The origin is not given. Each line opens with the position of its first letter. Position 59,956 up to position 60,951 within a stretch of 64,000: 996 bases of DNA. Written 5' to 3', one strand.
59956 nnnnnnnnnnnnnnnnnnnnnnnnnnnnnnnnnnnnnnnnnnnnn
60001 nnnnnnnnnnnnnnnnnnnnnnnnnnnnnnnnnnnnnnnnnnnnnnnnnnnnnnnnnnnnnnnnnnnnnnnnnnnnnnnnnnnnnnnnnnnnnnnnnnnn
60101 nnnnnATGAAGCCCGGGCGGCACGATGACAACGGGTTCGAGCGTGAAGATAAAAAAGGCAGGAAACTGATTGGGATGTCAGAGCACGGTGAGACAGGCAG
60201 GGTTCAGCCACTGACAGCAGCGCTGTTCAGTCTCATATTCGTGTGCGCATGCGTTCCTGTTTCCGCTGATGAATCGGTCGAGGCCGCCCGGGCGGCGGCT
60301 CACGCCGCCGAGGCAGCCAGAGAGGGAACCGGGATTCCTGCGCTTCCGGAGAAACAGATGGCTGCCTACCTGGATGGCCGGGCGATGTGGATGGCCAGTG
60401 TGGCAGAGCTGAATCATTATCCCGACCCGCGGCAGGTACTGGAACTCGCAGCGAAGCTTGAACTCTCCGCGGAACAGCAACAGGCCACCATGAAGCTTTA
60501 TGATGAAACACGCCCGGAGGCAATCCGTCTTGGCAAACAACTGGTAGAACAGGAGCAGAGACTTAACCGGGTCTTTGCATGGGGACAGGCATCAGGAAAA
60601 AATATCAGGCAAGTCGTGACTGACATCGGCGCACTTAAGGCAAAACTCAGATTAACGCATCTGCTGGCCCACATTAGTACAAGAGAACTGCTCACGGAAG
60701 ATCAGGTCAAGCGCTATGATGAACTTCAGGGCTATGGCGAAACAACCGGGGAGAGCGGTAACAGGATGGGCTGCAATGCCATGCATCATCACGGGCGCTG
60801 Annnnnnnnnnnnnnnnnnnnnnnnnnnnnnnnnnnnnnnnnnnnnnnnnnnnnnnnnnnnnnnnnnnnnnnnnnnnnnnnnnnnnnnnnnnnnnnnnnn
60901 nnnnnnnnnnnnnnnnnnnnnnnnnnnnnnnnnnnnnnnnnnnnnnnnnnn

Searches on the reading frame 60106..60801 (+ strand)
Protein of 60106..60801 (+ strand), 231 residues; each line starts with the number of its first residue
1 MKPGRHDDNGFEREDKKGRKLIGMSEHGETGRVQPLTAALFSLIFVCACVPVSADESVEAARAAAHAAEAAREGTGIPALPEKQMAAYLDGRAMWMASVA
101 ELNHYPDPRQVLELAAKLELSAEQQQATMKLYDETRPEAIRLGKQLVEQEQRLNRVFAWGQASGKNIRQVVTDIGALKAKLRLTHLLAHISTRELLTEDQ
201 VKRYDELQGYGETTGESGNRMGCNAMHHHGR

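Call 44: search_protein_families(library=pfam, proteins=[window:60106-60801:+], max_evalue=0.00001)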
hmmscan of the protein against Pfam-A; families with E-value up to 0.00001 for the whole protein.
window:60106-60801:+ (231 aa): 0 families

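Call 67: search_protein_families(library=pfam, proteins=[window:60106-60801:+], max_evalue=1)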
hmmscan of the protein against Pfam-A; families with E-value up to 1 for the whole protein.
window:60106-60801:+ (231 aa): 4 families
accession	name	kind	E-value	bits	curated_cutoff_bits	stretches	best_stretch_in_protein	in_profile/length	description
PF13801.11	Metal_resist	-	4.5e-05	24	29.2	1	114-200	36-122/125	Heavy-metal resistance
PF25475.1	DUF7903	-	0.036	13.5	26.5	1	117-203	167-249/357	Domain of unknown function (DUF7903)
PF10815.13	ComZ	-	0.1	13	22.2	1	102-145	11-53/55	ComZ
PF00046.35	Homeodomain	-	0.1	12.9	22.9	1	102-124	21-43/57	Homeodomain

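Call 68: search_protein_families(library=ncbifam, proteins=[window:60106-60801:+], max_evalue=0.01)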
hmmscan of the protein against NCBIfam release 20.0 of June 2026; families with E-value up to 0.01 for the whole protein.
window:60106-60801:+ (231 aa): 1 family
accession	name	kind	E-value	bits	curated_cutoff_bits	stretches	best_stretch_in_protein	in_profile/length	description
NF008584.2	PRK11546.1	equivalog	0.00057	20.2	200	1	95-224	18-143/145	zinc resistance sensor/chaperone ZraP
